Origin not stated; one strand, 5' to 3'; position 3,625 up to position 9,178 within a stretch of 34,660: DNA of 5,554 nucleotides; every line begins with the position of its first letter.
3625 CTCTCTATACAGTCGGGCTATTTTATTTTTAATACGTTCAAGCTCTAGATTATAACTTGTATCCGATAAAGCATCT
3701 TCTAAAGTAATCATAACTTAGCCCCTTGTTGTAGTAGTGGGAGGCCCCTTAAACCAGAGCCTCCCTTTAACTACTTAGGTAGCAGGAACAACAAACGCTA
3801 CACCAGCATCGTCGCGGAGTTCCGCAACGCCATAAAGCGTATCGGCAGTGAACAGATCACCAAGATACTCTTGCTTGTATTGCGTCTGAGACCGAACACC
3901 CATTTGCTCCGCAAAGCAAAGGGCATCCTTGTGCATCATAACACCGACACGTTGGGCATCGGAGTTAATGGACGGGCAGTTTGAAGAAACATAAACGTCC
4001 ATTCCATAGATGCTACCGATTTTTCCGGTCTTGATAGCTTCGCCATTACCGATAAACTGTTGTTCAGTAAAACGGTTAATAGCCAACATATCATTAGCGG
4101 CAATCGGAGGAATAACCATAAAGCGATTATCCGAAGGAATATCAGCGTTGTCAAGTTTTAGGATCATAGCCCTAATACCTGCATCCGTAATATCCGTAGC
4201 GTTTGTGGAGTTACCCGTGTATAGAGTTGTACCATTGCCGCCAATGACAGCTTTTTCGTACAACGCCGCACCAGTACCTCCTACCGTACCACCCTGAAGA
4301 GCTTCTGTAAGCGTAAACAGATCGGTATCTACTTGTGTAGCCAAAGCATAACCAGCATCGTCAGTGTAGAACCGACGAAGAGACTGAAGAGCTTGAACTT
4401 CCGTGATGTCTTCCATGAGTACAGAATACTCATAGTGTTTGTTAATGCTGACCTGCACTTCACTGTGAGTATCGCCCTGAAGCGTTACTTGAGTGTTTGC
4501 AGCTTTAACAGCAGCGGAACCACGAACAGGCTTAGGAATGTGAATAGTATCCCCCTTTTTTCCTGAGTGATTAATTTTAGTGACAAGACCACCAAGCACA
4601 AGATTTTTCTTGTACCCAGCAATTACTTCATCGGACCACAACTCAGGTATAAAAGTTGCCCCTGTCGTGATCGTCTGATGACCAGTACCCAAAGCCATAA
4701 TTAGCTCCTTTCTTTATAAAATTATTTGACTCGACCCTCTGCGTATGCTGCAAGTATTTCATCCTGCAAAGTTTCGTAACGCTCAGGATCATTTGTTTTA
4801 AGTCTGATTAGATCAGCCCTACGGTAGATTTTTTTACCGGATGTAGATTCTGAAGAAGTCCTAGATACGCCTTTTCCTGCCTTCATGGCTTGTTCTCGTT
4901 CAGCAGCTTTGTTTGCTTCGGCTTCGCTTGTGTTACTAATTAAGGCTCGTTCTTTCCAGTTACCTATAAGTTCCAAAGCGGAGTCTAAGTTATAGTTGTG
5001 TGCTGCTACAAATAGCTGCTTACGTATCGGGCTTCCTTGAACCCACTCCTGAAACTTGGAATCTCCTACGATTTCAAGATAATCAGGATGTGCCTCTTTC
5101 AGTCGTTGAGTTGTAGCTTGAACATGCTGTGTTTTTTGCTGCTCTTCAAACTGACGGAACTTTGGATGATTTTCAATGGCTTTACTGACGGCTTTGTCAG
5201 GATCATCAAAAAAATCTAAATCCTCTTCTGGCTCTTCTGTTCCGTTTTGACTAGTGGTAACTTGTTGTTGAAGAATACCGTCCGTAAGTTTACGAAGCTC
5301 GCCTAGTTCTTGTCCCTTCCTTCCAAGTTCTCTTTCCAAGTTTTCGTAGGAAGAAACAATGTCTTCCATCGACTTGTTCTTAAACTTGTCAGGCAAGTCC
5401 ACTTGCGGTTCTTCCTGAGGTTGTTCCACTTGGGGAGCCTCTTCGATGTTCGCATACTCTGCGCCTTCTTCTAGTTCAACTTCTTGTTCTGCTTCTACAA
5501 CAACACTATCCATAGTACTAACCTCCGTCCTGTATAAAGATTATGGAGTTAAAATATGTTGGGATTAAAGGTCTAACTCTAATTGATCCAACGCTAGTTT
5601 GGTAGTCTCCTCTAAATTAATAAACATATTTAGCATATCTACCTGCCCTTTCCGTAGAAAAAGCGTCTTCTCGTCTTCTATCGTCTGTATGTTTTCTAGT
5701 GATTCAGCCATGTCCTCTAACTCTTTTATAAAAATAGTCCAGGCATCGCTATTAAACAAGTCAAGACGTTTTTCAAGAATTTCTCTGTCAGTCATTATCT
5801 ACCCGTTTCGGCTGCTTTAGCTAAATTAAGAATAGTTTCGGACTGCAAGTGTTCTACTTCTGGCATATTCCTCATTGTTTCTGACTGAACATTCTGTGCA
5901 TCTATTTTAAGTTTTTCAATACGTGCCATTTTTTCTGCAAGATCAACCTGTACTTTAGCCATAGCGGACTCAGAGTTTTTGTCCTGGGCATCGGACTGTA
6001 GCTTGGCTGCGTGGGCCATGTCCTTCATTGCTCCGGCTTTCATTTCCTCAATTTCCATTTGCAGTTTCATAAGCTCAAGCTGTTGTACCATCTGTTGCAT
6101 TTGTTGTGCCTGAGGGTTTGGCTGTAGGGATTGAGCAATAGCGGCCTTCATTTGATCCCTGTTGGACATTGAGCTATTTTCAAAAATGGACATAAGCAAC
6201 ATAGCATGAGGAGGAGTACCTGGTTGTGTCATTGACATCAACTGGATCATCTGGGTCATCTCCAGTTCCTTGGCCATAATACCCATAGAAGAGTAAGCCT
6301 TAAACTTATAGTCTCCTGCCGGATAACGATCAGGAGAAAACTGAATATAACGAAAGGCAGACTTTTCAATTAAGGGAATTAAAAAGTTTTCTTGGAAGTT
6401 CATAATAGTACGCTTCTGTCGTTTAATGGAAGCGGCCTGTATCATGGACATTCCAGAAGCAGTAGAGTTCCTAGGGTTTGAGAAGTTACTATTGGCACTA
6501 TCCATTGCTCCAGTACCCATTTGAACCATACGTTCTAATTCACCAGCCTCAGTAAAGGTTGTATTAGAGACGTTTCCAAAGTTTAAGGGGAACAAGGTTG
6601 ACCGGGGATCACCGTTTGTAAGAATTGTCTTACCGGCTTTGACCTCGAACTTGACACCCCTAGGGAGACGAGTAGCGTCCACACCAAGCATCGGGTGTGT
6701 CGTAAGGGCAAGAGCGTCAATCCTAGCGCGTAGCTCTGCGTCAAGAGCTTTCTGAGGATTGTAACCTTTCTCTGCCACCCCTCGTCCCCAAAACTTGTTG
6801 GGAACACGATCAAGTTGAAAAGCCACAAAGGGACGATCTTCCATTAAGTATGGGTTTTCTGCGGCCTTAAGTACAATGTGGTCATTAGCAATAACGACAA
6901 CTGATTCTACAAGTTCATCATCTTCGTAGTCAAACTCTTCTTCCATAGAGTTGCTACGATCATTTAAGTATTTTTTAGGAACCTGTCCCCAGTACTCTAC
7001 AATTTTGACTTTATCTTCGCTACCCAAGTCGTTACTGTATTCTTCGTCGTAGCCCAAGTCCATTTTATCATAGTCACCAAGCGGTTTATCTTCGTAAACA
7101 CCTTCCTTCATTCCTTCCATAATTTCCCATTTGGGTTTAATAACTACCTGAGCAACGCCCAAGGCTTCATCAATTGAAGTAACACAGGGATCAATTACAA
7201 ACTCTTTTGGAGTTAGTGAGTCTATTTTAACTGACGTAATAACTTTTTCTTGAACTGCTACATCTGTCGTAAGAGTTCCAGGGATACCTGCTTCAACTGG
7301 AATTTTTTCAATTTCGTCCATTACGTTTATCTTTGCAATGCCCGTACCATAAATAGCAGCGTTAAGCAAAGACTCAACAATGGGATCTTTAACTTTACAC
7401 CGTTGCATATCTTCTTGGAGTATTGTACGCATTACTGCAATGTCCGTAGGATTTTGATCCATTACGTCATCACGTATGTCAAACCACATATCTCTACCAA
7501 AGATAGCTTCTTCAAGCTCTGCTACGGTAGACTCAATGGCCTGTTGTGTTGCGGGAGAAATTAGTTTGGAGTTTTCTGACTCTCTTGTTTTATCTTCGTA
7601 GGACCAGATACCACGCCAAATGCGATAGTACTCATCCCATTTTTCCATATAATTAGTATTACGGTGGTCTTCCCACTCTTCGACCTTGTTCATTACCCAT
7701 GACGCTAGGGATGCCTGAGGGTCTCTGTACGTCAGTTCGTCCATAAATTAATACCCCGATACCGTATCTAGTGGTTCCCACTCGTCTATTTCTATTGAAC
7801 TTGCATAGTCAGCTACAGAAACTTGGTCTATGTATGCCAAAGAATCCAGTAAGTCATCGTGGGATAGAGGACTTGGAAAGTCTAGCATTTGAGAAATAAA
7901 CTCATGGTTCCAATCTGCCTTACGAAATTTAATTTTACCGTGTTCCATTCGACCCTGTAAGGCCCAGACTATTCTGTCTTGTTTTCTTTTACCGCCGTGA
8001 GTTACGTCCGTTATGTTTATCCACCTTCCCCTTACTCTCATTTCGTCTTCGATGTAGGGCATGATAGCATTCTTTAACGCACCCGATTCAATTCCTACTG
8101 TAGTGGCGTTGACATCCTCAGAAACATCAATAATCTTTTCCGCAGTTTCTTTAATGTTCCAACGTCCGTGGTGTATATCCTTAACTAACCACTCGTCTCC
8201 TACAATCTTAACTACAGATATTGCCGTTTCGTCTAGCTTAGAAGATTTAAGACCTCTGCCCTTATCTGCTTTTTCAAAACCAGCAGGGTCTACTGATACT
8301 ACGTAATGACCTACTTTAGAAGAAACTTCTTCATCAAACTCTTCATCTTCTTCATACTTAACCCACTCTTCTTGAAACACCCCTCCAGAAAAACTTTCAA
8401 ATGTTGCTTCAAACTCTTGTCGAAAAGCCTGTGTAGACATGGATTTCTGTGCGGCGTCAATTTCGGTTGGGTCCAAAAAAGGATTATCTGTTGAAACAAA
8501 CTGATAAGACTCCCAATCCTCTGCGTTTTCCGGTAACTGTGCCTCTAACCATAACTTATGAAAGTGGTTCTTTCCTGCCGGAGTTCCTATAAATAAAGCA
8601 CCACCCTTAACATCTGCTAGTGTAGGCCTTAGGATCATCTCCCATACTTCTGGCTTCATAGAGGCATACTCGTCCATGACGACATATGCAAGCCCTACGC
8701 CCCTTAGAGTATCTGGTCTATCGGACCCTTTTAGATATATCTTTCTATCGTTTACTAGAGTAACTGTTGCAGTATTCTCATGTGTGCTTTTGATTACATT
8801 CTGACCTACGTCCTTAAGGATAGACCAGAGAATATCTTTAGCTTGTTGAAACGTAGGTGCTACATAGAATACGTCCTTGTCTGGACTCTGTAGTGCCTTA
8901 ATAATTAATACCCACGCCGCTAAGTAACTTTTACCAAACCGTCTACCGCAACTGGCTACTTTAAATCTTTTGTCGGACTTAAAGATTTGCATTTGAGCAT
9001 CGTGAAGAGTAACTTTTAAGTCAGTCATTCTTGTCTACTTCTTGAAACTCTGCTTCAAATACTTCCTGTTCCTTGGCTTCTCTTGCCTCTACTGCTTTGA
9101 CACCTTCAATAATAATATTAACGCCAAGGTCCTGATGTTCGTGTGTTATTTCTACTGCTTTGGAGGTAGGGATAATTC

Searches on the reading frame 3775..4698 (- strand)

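Call 19: search_protein_families(library=phrogs, proteins=[window:3775-4698:-], max_evalue=0.001)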
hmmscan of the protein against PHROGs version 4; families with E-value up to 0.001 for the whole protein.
window:3775-4698:- (307 aa): 5 families
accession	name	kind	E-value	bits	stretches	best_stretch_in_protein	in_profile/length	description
phrog_267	-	head and packaging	1.2e-60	206.8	1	8-307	28-328/410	major head protein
phrog_283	-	head and packaging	7.8e-17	62.7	1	15-248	7-224/385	major head protein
phrog_3437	-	head and packaging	7.4e-12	46.1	1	35-275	30-261/294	major head protein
phrog_544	-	head and packaging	2.2e-07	31.6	1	8-243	4-218/282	major head protein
phrog_10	-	head and packaging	1.3e-05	25.4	1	9-244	361-575/752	major head protein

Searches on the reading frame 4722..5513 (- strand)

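Call 19: search_protein_families(library=phrogs, proteins=[window:4722-5513:-], max_evalue=0.001)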
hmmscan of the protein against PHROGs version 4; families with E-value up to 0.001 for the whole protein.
window:4722-5513:- (263 aa): 2 families
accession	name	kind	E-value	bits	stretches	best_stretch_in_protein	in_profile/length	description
phrog_13678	-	unknown function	4e-14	53.9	1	7-263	43-299/300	-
phrog_19777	-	head and packaging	1.4e-05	25.7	1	203-263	182-246/249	head scaffolding protein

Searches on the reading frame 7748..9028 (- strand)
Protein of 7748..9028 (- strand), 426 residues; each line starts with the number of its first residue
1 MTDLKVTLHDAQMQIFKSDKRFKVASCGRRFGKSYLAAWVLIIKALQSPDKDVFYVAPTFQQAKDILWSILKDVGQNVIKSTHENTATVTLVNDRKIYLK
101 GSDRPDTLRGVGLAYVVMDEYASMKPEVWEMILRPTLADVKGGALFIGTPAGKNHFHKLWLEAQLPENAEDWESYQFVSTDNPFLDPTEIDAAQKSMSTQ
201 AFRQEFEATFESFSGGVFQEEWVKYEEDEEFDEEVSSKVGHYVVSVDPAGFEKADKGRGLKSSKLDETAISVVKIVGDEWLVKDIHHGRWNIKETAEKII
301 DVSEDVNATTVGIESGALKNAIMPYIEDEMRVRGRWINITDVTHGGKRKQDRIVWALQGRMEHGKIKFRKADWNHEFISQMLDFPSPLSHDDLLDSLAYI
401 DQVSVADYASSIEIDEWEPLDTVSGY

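Call 19: search_protein_families(library=phrogs, proteins=[window:7748-9028:-], max_evalue=0.001)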
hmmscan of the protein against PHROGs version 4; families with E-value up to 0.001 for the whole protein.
window:7748-9028:- (426 aa): 9 families
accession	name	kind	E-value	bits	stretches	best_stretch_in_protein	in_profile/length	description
phrog_2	-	head and packaging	1.9e-45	156.9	1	6-400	264-590/807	terminase large subunit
phrog_38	-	head and packaging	2.1e-28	100.5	1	127-399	467-698/760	terminase large subunit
phrog_7579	-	head and packaging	5.6e-20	72.6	1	9-220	6-223/239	terminase large subunit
phrog_5573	-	head and packaging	1.7e-08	35.2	1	281-398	113-228/250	terminase large subunit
phrog_675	-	head and packaging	1.2e-06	28.1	1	9-134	44-175/576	terminase large subunit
phrog_9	-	head and packaging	3e-06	27.4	1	21-153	222-361/812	terminase large subunit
phrog_5989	-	head and packaging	3.3e-05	24.2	1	5-125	139-264/347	terminase large subunit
phrog_38319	-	unknown function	0.00027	21.4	1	7-124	5-128/271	-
phrog_4914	-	head and packaging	0.00091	19.9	0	20-91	103-173/213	terminase large subunit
